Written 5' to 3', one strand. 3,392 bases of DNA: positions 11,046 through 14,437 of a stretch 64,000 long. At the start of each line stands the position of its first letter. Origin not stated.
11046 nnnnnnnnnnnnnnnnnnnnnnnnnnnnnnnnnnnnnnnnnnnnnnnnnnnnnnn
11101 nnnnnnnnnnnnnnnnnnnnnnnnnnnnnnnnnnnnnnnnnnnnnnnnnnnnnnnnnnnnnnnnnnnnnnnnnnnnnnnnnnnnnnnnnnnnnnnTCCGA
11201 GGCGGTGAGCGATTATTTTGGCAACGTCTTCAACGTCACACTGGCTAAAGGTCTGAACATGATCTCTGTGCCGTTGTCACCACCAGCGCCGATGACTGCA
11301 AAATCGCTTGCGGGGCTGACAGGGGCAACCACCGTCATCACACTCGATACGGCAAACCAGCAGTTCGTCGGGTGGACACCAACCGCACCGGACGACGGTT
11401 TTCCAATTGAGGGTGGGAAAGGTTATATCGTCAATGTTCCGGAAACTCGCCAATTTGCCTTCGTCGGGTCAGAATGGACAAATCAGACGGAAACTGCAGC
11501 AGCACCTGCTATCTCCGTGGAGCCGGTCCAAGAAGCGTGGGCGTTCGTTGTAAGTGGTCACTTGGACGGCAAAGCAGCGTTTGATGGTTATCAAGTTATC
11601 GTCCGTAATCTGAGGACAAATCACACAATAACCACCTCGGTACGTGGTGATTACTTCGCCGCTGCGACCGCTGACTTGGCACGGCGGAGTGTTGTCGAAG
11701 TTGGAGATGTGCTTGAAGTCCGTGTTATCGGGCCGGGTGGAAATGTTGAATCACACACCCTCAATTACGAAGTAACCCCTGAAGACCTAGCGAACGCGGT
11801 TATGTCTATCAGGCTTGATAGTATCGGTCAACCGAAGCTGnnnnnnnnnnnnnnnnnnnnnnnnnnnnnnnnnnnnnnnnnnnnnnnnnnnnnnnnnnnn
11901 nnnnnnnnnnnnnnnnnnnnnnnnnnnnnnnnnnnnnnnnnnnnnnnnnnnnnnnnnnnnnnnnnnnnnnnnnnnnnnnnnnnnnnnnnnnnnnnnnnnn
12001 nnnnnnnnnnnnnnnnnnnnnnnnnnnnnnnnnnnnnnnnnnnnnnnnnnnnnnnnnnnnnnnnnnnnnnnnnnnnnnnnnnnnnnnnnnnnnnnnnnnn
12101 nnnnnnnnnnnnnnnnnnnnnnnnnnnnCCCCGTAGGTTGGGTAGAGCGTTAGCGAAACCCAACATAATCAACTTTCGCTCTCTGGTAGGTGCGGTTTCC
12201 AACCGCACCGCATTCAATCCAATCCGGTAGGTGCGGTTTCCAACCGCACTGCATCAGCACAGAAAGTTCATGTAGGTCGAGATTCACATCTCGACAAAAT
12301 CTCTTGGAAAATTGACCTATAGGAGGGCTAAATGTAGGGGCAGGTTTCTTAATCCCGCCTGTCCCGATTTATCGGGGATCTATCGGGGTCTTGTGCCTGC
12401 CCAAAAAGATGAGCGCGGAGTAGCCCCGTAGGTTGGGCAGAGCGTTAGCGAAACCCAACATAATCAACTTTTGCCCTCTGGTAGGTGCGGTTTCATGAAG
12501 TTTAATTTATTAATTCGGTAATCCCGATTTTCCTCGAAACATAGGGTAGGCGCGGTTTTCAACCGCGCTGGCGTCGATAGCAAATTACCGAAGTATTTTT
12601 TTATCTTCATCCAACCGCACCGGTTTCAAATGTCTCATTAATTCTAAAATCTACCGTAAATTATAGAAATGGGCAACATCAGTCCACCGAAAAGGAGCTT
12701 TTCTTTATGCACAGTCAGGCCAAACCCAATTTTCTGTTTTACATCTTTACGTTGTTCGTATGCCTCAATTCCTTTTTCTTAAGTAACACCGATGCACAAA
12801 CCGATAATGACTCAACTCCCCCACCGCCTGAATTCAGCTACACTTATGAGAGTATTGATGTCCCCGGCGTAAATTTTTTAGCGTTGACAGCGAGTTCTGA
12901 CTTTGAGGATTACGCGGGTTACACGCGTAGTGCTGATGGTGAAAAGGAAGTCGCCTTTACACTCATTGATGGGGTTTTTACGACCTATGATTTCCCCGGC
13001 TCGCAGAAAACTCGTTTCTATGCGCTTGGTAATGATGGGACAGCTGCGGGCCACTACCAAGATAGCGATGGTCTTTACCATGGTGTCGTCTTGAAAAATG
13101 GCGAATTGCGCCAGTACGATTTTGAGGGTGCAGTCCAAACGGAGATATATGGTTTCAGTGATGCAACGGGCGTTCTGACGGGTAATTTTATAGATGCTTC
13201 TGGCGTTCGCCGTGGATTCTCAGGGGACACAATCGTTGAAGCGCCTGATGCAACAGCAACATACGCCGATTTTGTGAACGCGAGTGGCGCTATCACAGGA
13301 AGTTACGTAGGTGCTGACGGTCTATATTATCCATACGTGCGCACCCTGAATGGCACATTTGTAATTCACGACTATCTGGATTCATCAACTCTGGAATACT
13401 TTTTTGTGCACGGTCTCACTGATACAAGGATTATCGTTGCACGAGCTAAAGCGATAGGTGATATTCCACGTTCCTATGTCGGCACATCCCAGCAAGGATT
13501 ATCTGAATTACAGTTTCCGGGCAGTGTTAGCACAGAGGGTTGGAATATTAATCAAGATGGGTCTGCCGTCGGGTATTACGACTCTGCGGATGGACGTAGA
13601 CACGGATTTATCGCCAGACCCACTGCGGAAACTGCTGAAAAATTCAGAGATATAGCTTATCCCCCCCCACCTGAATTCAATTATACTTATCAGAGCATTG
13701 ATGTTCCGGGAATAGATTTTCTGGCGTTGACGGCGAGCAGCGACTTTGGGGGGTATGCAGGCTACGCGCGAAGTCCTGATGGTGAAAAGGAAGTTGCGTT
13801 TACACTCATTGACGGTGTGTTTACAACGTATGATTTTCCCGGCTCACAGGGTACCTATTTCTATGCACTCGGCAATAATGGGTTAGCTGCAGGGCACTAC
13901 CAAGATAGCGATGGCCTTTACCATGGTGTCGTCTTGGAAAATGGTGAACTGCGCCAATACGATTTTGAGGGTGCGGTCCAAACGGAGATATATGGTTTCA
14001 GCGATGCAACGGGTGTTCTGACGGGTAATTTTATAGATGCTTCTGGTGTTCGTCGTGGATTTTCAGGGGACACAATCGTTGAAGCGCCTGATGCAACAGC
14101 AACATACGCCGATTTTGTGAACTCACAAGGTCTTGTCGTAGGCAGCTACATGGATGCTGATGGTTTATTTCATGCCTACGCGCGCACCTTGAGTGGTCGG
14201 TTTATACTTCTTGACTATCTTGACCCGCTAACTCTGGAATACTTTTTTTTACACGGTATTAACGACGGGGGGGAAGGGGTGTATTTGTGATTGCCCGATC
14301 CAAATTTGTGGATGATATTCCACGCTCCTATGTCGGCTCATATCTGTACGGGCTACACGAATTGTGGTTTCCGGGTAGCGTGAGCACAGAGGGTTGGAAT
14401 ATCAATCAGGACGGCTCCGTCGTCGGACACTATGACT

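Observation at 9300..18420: Tandem array of three paralogous ~900-aa secreted HAF-like-repeat proteins sharing one C-terminal module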

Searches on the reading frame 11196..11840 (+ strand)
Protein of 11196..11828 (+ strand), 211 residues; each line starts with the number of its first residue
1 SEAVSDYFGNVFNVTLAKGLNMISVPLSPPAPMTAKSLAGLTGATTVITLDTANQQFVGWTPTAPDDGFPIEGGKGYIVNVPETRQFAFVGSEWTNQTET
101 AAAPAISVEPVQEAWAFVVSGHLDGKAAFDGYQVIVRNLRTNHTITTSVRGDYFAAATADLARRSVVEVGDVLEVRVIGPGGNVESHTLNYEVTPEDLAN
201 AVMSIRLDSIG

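Call 26: find_homologous_proteins(query=window:11196-11828:+, max_evalue=0.001)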
Query seq(211 aa) (211 aa): 286 proteins with E <= 0.001 among 1297 candidates; the best 120 are listed.
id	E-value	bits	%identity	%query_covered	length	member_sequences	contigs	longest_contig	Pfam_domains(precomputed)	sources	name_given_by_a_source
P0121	3.3e-111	388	84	100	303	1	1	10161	-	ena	-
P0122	1.6e-109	382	85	99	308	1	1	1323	PF13860.13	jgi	-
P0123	1.5e-102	360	76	100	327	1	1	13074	PF18962.8,PF13860.13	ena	-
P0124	1.6e-102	359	78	100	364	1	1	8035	PF18962.8,PF13860.13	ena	-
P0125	2.1e-101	356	79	99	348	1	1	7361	PF13585.13,PF18962.8,PF13860.13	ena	-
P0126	1.2e-99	350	85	90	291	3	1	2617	PF13585.13,PF18962.8,PF13860.13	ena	-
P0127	6.6e-99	348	76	100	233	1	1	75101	-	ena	-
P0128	1.2e-98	347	84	90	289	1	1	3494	PF18962.8,PF13860.13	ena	-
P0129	3.0e-98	345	83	90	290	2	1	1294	PF13860.13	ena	-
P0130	2.0e-97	343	74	100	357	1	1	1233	PF13860.13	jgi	jgi:hypothetical protein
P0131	4.2e-97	342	73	100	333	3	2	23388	PF18962.8,PF13860.13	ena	-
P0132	1.9e-96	340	75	97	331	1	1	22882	-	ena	-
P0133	2.4e-94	333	73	100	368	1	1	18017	PF18962.8,PF13860.13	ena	-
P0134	2.8e-94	332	72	100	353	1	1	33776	PF18962.8,PF13860.13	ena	-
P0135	2.5e-93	329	81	90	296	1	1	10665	PF18962.8,PF13860.13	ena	-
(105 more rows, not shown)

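Call 64: search_protein_representatives(protein=window:11223-11840:+)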
Query: 206 residues. Proteins with E-value up to 0.001 (for the whole library): 641; up to 1e-10: 354; up to 1e-30: 107. The best 150 are listed.
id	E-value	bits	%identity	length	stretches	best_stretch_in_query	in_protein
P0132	1.2e-90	318.9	78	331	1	1-194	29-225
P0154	5.8e-86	303.6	73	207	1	13-204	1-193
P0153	9.9e-81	286.5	70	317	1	1-191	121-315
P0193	2.5e-72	259.1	62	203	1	13-205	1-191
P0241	3.0e-72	258.8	61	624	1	1-205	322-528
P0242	1.9e-71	256.2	63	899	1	1-205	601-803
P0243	2.0e-68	246.4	62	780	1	2-205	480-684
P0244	1.7e-67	243.3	60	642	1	4-205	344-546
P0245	6.5e-58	212.0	55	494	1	2-205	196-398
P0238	3.4e-56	206.4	53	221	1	1-205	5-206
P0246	1.3e-54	201.3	90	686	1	1-108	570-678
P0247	1.5e-54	201.1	56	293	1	13-204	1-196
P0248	4.4e-53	196.3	54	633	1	1-204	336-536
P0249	4.9e-53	196.1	52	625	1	1-201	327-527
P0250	1.6e-52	194.5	54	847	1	1-204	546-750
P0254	3.7e-52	193.3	51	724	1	2-204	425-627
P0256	3.0e-51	190.3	53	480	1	1-205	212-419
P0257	3.2e-51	190.2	53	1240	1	1-205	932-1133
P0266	3.8e-48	180.2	53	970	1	1-199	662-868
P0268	7.7e-46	172.6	49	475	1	1-198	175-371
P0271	5.0e-45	170.0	52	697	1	1-198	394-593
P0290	4.7e-41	157.0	46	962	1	1-198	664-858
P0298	2.1e-39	151.7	51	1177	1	2-198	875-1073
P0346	6.0e-30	120.8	36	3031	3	3-82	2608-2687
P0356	4.7e-29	117.9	43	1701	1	3-196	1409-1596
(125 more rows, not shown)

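Call 65: search_protein_families(library=pfam, proteins=[P0245, P0256, P0268, P0254, P0257, P0266, P0298, P0356, P0271, P0290], max_evalue=0.001)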
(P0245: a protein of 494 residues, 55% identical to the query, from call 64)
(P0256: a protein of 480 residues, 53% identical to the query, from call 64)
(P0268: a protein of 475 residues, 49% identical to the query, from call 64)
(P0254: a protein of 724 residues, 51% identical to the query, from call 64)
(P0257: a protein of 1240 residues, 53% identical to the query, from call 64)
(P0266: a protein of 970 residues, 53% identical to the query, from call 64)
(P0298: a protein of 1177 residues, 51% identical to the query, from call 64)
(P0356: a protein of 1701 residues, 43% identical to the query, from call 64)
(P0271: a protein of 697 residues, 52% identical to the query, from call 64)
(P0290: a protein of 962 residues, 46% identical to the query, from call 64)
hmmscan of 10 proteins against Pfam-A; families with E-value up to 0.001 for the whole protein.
P0245 (494 aa): 3 families
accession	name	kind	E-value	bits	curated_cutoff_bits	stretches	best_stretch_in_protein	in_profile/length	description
PF07731.20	Cu-oxidase_2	-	1.2e-16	61.2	20.4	1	81-183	25-129/137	Multicopper oxidase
PF13860.13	FlgD_ig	-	1.8e-13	50.7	27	1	421-479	20-73/79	FlgD Ig-like domain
PF18962.6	Por_Secre_tail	-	0.00012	22.7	27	0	406-492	2-75/75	Secretion system C-terminal sorting domain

P0256 (480 aa): 1 family
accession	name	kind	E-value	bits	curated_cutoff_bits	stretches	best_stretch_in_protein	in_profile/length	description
PF13860.13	FlgD_ig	-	0.00026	21.4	27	0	444-473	22-51/79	FlgD Ig-like domain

P0268 (475 aa): 5 families
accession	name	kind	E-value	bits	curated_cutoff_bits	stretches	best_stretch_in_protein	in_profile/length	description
PF07366.18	SnoaL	-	3.2e-39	134.1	28.4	1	38-165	2-126/126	SnoaL-like polyketide cyclase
PF12680.13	SnoaL_2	-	2.5e-21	76.6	27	1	43-151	4-101/102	SnoaL-like domain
PF18962.6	Por_Secre_tail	-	6.7e-08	33.2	27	1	387-473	2-75/75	Secretion system C-terminal sorting domain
PF13860.13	FlgD_ig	-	9.1e-07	29.2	27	1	401-462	18-75/79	FlgD Ig-like domain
PF13585.12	CHU_C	-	0.00061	20.3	27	0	431-469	41-80/86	CHU_C Type IX secretion signal domain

P0254 (724 aa): 3 families
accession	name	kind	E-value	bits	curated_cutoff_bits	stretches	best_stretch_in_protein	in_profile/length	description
PF13860.13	FlgD_ig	-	9.7e-10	38.7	27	1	652-708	21-72/79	FlgD Ig-like domain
PF22778.2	VCPO_2nd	-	6.6e-05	23.4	27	1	287-398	31-149/177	VCPO second helical-bundle domain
PF01569.27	PAP2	-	0.00059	20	27.2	0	287-411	18-120/130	PAP2 superfamily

P0257 (1240 aa): 3 families
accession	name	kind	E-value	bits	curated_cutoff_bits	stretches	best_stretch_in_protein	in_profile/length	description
PF22494.2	choice_anch_I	-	5.8e-128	428.2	32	2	671-922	237-489/489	Choice-of-anchor I domain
PF13449.12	Phytase-like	-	5.1e-48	164.8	27.6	1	343-640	28-284/284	Esterase-like activity of phytase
PF13860.13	FlgD_ig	-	6.1e-10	39.4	27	1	1156-1217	20-76/79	FlgD Ig-like domain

P0266 (970 aa): 13 families
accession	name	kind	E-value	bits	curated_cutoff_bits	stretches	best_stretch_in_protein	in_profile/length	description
PF01344.31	Kelch_1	-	4.6e-137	445.3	20.1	12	144-190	1-46/46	Kelch motif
PF24681.1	Kelch_KLHDC2_KLHL20_DRC7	-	1.1e-97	326.1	50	5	139-309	45-221/221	KLHDC2/KLHL20/DRC7 Kelch-repeats domain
PF25210.1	Kelch_FKB95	-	5e-91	305.5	70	10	98-209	38-148/268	FKB95, Kelch-repeats domain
PF07646.21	Kelch_2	-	4.5e-89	288.5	21.3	9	145-190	2-48/48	Kelch motif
PF13964.12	Kelch_6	-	4e-87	284.1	25.3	10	145-192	2-49/50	Kelch motif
PF13415.12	Kelch_3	-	4.3e-66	218.4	22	5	203-251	2-47/48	Galactose oxidase, central domain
PF24996.1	NANM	-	5.6e-52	177.2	45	5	143-211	52-125/350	N-acetylneuraminate epimerase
PF24981.1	Beta-prop_ATRN-LZTR1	-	1.7e-51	175.7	50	4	270-523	15-279/289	Attractin/LZTR1 beta-propeller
PF13418.12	Kelch_4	-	1.1e-50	169.8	21.6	4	154-191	12-49/49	Galactose oxidase, central domain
PF13854.13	Kelch_HCF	-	2.2e-17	63.8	113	0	267-371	215-324/345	Host cell factor, Kelch-repeats domain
PF13860.13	FlgD_ig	-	6.6e-08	32.9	27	1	897-957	20-75/79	FlgD Ig-like domain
PF18962.6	Por_Secre_tail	-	7.4e-06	26.6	27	1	882-968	2-75/75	Secretion system C-terminal sorting domain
PF13585.12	CHU_C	-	0.00087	19.8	27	0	894-958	21-74/86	CHU_C Type IX secretion signal domain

P0298 (1177 aa): 6 families
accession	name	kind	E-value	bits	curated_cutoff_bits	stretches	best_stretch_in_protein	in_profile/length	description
PF07366.18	SnoaL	-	4.6e-207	676.5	28.4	6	446-572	2-126/126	SnoaL-like polyketide cyclase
PF12680.13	SnoaL_2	-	1.1e-120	395.7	27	6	449-558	3-101/102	SnoaL-like domain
PF14534.12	DUF4440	-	5.3e-17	62.7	25.2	1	291-369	5-83/107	Domain of unknown function (DUF4440)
PF13860.13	FlgD_ig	-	4.2e-09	36.7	27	1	1107-1165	23-76/79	FlgD Ig-like domain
PF18962.6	Por_Secre_tail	-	2.3e-07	31.4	27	1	1089-1175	2-75/75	Secretion system C-terminal sorting domain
PF13585.12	CHU_C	-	4.6e-05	23.9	27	1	1106-1165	26-74/86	CHU_C Type IX secretion signal domain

P0356 (1701 aa): 3 families
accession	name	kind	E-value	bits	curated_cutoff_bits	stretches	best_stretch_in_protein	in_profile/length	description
PF13860.13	FlgD_ig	-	1.8e-09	37.9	27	1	1633-1688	24-75/79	FlgD Ig-like domain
PF03413.25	PepSY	-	8e-06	26.5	24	0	246-275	29-58/60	Peptidase propeptide and YPEB domain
PF10633.15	NPCBM_assoc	-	0.00049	20.7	24.4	0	479-555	2-74/78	NPCBM-associated, NEW3 domain of alpha-galactosidase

P0271 (697 aa): 6 families
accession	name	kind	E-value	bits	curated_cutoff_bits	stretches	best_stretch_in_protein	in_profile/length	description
PF00756.26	Esterase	-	1.7e-23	84.1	22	1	71-365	8-237/251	Putative esterase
PF13860.13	FlgD_ig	-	1.2e-10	41.7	27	1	623-684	18-75/79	FlgD Ig-like domain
PF18962.6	Por_Secre_tail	-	3.6e-06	27.6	27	1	609-695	2-75/75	Secretion system C-terminal sorting domain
PF01738.24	DLH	-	7.8e-06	26.1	21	0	183-224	87-129/217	Dienelactone hydrolase family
PF13585.12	CHU_C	-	6.2e-05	23.5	27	1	623-687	23-76/86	CHU_C Type IX secretion signal domain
PF00326.27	Peptidase_S9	-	0.00012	22.1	22.6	0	152-225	26-98/213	Prolyl oligopeptidase family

P0290 (962 aa): 9 families
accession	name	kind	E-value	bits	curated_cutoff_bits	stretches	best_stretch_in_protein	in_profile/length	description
PF07366.18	SnoaL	-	4.1e-52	175.7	28.4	2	35-155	3-126/126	SnoaL-like polyketide cyclase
PF12680.13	SnoaL_2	-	5.7e-32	110.8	27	2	37-141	2-101/102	SnoaL-like domain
PF00756.26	Esterase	-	5.4e-27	95.6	22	1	344-640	7-240/251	Putative esterase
PF13860.13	FlgD_ig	-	1.1e-08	35.4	27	1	886-944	16-70/79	FlgD Ig-like domain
PF18962.6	Por_Secre_tail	-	1.9e-05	25.3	27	1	874-960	2-75/75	Secretion system C-terminal sorting domain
PF14534.12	DUF4440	-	2.2e-05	25.3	25.2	1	37-112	6-83/107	Domain of unknown function (DUF4440)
PF10503.15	Esterase_PHB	-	0.0001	22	23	0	436-509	66-137/219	Esterase PHB depolymerase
PF00326.27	Peptidase_S9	-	0.00015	21.7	22.6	1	440-512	34-107/213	Prolyl oligopeptidase family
PF13585.12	CHU_C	-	0.00027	21.4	27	0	889-949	24-72/86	CHU_C Type IX secretion signal domain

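Call 67: list_cluster_members(proteins=[P0245, P0268, P0254, P0257, P0266, P0298, P0356, P0271, P0290, P0346])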
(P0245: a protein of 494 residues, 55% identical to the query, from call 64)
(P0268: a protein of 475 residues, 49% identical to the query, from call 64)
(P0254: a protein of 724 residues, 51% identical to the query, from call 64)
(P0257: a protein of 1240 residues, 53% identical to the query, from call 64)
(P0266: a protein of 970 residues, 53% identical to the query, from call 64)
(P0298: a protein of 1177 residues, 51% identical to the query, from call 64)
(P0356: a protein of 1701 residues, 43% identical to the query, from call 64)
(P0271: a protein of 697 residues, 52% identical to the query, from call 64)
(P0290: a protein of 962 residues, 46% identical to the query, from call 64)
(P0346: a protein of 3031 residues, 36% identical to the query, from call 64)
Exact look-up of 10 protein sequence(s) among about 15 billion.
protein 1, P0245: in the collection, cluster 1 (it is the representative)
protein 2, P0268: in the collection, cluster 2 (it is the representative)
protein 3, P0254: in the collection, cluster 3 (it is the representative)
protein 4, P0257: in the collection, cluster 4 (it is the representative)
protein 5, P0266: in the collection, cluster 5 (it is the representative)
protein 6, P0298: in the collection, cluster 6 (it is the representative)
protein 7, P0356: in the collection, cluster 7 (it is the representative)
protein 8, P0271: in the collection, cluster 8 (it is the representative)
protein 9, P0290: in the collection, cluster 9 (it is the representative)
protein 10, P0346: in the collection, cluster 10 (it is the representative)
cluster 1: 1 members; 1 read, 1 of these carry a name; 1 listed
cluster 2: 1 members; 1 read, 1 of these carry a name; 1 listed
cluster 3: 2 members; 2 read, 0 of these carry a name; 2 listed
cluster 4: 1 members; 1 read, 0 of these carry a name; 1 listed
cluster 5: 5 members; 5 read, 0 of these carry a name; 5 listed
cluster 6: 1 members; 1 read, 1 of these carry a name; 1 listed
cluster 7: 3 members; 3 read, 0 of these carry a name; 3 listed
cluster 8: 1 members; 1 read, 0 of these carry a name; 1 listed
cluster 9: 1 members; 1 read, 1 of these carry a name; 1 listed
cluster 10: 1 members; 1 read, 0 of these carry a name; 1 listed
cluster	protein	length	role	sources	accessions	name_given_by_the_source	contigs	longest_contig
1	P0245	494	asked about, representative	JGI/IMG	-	hypothetical protein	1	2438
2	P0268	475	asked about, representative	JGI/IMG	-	steroid delta-isomerase-like uncharacterized protein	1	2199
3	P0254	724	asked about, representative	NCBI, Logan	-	-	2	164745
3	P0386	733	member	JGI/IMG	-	-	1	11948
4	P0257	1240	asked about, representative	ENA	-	-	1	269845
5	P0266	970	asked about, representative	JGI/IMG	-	-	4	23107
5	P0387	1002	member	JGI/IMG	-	-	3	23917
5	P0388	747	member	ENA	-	-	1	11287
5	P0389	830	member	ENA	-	-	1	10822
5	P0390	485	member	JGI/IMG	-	-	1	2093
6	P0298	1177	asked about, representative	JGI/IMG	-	steroid delta-isomerase-like uncharacterized protein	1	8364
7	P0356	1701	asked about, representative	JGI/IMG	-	-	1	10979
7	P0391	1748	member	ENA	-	-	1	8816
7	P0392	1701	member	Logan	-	-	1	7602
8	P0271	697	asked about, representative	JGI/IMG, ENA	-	-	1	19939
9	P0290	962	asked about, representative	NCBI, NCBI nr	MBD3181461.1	T9SS type A sorting domain-containing protein [Candidatus Poribacteria bacterium]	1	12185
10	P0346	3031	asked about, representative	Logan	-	-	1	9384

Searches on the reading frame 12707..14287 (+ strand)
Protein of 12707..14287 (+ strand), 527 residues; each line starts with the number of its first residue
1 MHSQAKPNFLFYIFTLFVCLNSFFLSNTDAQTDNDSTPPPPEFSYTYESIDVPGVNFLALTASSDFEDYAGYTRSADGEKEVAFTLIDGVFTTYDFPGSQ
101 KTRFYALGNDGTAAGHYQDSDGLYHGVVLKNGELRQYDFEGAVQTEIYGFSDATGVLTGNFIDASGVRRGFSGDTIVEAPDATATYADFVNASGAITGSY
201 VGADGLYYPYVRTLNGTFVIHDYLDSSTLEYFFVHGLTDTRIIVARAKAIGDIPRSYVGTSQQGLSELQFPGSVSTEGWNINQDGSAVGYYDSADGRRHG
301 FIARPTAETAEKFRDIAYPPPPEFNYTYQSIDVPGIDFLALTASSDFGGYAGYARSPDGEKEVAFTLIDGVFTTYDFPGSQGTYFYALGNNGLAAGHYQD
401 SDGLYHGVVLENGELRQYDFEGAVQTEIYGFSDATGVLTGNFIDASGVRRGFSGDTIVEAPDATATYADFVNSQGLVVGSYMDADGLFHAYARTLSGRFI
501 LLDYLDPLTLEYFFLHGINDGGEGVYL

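Call 3: search_protein_families(library=pfam, proteins=[window:12707-14287:+], max_evalue=1)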
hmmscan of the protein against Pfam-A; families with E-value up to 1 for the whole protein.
window:12707-14287:+ (527 aa): 3 families
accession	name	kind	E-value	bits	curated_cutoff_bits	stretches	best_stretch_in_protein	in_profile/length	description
PF21981.2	RecX_HTH3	-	0.074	13.7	26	0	168-178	36-46/48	RecX, third three-helix domain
PF04623.17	Adeno_E1B_55K_N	-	0.12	13.5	25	0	165-184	9-28/71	Adenovirus E1B protein N-terminus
PF16432.10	DUF5029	-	0.12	12.4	25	0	421-475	88-142/211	Domain of unknown function (DUF5029)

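Call 4: search_protein_families(library=ncbifam, proteins=[window:12707-14287:+], max_evalue=1)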
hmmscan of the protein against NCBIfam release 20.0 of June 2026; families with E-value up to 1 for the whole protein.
window:12707-14287:+ (527 aa): 4 families
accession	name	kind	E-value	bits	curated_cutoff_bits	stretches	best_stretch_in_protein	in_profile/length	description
TIGR02913.1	HAF_rpt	repeat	0.0039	17.1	22.65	1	281-301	4-24/39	HAF repeat protein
NF009870.0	PRK13328.1-6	equivalog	0.034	13.4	511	0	419-482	107-170/294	type III pantothenate kinase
NF005160.0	PRK06635.2-4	equivalog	0.079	11.8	657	0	137-167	137-167/392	aspartate kinase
NF041597.1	T3SS_coreg_PtrC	equivalog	0.18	11.5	45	0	79-100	20-41/52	type III secretion system co-regulatory protein PtrC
